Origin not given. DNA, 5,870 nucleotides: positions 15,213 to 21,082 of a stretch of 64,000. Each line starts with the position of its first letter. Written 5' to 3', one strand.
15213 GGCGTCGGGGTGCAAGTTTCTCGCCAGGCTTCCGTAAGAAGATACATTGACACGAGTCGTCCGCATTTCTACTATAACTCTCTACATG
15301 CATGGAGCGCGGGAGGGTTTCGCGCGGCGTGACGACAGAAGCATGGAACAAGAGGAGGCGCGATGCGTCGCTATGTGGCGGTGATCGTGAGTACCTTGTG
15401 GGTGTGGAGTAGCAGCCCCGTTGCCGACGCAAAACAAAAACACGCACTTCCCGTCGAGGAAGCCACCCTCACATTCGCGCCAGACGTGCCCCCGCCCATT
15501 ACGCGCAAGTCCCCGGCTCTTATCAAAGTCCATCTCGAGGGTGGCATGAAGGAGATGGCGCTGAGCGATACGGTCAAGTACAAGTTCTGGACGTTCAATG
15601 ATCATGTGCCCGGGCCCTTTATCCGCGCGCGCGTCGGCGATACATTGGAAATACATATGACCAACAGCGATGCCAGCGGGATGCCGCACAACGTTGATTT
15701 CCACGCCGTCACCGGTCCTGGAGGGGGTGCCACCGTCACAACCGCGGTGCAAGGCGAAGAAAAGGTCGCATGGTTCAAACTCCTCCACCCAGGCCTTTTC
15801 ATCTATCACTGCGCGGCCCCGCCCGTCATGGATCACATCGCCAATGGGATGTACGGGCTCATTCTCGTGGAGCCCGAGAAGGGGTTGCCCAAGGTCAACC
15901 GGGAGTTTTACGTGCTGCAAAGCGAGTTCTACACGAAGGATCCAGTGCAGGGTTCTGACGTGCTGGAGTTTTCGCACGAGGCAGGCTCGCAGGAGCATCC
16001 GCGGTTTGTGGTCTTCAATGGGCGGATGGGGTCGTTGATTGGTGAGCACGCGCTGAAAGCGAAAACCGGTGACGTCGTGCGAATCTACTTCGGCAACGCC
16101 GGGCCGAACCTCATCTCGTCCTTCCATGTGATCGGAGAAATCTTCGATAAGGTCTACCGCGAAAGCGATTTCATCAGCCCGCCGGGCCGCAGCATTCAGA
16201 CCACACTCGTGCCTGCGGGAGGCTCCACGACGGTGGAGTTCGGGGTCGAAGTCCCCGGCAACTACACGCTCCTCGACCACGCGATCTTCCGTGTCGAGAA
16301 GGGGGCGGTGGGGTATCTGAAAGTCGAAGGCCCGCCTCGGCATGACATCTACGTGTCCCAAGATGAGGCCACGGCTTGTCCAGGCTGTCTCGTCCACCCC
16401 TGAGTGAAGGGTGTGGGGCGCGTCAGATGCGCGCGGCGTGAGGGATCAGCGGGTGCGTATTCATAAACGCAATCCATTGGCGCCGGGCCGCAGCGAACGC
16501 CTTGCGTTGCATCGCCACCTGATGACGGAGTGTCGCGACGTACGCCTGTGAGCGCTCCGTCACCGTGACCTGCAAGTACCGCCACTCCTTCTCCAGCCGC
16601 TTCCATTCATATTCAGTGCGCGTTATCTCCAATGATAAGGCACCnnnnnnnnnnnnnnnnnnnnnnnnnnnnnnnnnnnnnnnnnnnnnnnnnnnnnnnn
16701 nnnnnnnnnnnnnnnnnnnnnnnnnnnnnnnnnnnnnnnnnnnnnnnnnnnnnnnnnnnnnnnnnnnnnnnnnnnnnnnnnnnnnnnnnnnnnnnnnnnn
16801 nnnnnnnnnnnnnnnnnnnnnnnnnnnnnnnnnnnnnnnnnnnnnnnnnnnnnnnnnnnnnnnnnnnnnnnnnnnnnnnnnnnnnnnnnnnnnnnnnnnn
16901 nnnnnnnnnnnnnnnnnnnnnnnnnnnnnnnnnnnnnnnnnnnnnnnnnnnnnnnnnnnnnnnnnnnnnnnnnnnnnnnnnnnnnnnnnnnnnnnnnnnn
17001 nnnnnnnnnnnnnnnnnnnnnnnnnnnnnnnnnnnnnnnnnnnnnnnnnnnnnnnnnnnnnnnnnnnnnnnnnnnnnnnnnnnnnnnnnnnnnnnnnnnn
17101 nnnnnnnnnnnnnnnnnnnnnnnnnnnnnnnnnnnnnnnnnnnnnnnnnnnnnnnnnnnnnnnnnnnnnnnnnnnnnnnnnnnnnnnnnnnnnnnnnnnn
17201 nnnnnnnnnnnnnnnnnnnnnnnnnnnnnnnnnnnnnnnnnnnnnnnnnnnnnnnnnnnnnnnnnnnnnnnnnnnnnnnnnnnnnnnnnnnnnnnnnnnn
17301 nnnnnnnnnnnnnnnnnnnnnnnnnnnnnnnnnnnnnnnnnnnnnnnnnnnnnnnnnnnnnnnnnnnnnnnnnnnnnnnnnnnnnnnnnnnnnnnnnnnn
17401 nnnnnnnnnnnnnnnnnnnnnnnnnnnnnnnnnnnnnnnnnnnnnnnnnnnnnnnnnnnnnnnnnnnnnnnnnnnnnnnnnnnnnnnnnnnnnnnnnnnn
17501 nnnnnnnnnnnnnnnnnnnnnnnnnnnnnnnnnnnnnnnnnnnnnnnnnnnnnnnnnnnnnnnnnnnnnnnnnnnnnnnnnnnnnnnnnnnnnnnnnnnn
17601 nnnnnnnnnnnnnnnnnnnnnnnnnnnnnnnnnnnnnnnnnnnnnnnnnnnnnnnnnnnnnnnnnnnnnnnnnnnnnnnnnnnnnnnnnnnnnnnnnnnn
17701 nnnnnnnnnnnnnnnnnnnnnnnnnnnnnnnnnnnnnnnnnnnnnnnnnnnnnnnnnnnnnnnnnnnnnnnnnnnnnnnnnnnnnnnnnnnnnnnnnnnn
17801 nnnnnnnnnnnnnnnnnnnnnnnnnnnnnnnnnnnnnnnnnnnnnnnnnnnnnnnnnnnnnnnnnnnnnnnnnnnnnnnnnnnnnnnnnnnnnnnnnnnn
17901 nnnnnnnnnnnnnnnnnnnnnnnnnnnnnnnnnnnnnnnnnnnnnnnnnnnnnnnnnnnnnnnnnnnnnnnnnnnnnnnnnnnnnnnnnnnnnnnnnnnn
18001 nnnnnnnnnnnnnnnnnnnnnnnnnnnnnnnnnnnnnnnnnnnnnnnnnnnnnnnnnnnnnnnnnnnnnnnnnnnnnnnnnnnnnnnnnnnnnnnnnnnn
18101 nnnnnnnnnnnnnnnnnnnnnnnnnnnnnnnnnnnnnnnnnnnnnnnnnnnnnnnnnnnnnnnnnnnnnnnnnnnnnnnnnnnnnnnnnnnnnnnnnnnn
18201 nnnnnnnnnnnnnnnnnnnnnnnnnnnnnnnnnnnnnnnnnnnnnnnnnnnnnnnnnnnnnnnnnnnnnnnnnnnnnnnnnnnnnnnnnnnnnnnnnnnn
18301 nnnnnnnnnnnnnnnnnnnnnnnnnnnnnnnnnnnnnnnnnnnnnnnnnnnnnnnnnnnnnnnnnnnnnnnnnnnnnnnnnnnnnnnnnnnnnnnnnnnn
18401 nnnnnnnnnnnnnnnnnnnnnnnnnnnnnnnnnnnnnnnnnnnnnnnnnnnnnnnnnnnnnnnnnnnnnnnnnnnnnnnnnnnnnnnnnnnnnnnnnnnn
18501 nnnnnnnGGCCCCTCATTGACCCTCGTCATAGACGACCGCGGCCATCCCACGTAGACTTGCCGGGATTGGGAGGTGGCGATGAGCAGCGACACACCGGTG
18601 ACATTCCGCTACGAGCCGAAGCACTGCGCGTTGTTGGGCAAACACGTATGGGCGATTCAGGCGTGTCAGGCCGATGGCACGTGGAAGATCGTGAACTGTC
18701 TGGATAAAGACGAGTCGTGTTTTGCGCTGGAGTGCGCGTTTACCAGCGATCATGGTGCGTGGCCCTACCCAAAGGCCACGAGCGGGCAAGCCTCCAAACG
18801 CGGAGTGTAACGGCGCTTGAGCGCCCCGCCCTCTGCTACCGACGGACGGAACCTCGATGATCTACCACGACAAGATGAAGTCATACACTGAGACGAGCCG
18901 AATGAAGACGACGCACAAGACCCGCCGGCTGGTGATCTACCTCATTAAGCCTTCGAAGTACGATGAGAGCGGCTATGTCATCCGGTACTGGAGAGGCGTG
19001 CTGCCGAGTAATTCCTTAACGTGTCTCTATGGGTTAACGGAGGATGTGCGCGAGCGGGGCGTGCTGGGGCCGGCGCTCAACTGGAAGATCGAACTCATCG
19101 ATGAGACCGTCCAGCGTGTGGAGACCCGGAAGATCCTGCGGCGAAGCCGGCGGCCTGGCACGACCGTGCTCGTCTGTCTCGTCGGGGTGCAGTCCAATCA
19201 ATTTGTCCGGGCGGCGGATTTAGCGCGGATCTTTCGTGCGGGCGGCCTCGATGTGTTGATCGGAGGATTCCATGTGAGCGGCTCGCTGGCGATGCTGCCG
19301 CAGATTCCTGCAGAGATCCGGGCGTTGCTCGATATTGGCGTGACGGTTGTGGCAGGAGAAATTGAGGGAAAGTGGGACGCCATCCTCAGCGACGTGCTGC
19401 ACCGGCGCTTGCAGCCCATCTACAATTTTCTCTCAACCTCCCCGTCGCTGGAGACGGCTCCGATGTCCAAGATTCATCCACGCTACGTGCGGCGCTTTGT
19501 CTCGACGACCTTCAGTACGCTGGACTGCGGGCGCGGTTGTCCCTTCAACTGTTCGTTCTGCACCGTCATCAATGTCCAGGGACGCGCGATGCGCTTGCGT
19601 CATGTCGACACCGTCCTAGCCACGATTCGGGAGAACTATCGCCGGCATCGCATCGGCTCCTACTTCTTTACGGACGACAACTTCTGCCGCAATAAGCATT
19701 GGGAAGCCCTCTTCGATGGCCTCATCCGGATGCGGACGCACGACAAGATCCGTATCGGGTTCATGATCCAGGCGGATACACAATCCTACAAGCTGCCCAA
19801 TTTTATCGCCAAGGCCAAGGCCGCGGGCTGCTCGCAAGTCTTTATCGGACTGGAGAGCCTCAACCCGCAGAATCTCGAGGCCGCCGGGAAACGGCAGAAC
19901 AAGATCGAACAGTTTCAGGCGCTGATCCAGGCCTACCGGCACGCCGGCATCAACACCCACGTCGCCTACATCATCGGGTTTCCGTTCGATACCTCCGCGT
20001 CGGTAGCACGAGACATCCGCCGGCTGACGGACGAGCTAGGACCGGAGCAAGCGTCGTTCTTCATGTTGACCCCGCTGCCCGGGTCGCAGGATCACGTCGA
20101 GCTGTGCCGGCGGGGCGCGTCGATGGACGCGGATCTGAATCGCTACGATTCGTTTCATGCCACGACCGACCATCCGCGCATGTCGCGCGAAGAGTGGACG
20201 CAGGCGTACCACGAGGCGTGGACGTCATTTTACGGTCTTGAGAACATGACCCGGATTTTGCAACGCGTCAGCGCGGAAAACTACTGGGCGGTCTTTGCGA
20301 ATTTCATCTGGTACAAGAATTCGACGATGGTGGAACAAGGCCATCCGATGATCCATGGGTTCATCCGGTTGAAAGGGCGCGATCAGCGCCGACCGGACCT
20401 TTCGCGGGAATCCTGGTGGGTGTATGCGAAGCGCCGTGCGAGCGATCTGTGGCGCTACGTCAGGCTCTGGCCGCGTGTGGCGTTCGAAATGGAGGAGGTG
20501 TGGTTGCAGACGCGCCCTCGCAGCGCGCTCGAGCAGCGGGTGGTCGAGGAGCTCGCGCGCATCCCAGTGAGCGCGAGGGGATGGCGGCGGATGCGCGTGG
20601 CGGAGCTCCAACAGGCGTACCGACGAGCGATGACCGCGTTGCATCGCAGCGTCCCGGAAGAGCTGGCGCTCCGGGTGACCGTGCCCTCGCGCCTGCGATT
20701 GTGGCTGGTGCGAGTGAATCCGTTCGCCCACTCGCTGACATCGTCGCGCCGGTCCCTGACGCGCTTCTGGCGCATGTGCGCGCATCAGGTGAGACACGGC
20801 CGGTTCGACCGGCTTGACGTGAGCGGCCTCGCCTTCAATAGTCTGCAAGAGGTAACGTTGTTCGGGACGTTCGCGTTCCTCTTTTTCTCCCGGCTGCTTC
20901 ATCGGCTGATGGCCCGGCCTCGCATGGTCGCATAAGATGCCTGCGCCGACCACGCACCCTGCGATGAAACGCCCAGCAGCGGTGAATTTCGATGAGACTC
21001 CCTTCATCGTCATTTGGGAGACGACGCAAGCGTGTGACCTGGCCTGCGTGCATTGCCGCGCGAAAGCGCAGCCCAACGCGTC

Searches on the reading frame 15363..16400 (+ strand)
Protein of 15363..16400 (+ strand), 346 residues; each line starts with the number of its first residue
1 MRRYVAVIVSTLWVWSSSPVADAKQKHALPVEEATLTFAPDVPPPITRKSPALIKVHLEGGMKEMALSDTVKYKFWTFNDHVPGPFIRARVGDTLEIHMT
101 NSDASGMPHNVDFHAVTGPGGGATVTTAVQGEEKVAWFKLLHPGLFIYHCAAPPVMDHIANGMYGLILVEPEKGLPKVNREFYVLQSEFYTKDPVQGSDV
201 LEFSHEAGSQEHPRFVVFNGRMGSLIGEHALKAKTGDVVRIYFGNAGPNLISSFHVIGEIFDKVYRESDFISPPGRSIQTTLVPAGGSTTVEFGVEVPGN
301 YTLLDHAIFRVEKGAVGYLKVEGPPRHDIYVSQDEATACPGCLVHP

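Call 43: search_protein_families(library=pfam, proteins=[window:15363-16400:+], max_evalue=0.00001)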
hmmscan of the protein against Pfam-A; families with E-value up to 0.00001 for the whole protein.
window:15363-16400:+ (346 aa): 2 families
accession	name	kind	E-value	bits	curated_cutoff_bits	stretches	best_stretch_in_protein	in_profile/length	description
PF07732.21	Cu-oxidase_3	-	9e-11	42.3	21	1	64-173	6-118/119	Multicopper oxidase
PF07731.20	Cu-oxidase_2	-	4.7e-10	39.8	20.4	0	214-308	23-120/137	Multicopper oxidase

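Call 55: search_protein_families(library=ncbifam, proteins=[window:15363-16400:+], max_evalue=0.00001)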
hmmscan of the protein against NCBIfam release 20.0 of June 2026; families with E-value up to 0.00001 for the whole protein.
window:15363-16400:+ (346 aa): 3 families
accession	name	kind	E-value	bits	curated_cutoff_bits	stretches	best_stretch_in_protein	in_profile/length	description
TIGR02376.1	Cu_nitrite_red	equivalog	2.5e-94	316.3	296.3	1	39-332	13-321/326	copper-containing nitrite reductase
TIGR01480.1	copper_res_A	subfamily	4e-08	32.2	478.95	1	76-196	67-188/593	copper resistance system multicopper oxidase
TIGR03388.1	ascorbase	equivalog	2.2e-07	29.9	614.8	1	68-192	15-145/542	L-ascorbate oxidase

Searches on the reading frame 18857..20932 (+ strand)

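Call 7: search_protein_families(library=pfam, proteins=[window:18857-20932:+], max_evalue=0.01)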
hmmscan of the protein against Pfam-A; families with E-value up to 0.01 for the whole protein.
window:18857-20932:+ (692 aa): 1 family
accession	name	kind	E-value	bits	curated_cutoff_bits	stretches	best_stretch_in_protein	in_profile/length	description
PF04055.27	Radical_SAM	-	2.6e-16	60.7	29.5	1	225-388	4-164/166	Radical SAM superfamily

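Call 8: search_protein_families(library=ncbifam, proteins=[window:18857-20932:+], max_evalue=0.01)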
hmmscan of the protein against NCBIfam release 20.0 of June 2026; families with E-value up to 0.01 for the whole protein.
window:18857-20932:+ (692 aa): 20 families
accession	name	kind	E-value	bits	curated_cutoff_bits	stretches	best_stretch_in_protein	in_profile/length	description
TIGR04479.1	bcpD_PhpK_rSAM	subfamily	1.5e-18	66.5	600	1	219-388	241-404/504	PhpK family radical SAM P-methyltransferase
TIGR03471.1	HpnJ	equivalog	2.6e-17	62.9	577.6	1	209-460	187-434/472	hopanoid biosynthesis associated radical SAM protein HpnJ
TIGR02026.1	BchE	equivalog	2.6e-16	59.6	481.35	1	221-459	196-428/497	magnesium-protoporphyrin IX monomethyl ester anaerobic oxidative cyclase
TIGR04013.1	B12_SAM_MJ_1487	hypoth_equivalog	3.1e-15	55.9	251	1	85-270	26-202/382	TIGR04013 family B12-binding domain/radical SAM domain-containing protein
TIGR04072.2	rSAM_ladder_B12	equivalog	1e-14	54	360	1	150-391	111-347/443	lipid biosynthesis B12-binding/radical SAM protein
TIGR04367.1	HpnR_B12_rSAM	equivalog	1.4e-13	50.2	650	1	221-436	188-391/490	hopanoid C-3 methylase HpnR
NF033070.1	rSAM_AprD4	equivalog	5.3e-13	48.7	500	1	183-451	161-424/456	AprD4 family radical SAM diol-dehydratase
NF050148.1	rSAM_ApyD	equivalog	1.1e-12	47.1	750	1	222-410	202-387/645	RiPP biosynthesis radical SAM protein ApyD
NF038361.1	rSAM_Sden_1168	equivalog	2.5e-12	46.2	575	1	222-413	285-470/560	Sden_1168 family B12-binding radical SAM P-methyltransferase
NF033712.0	B12_rSAM_KedN5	subfamily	5e-12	44.8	700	1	220-390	196-367/624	KedN5 family methylcobalamin-dependent radical SAM C-methyltransferase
TIGR04385.1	B12_rSAM_cofa1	equivalog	1.4e-10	41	450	1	221-387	197-358/438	B12 lower ligand biosynthesis radical SAM protein BzaD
NF045585.1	rSAM_slr0320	equivalog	3.5e-09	35.7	775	1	222-368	238-382/511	photosystem II high light acclimation radical SAM protein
TIGR04014.1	B12_SAM_MJ_0865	equivalog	3.6e-08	32.6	360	1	222-409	163-351/434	methyl-coenzyme M reductase glutamine C-methyltransferase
TIGR04295.1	B12_rSAM_oligo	hypoth_equivalog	6.2e-08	31.7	400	1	220-414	201-382/422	TIGR04295 family B12-binding domain-containing radical SAM protein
TIGR04428.1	B12_rSAM_trp_MT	equivalog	7.3e-07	27.9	500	1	225-391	222-396/558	tryptophan 2-C-methyltransferase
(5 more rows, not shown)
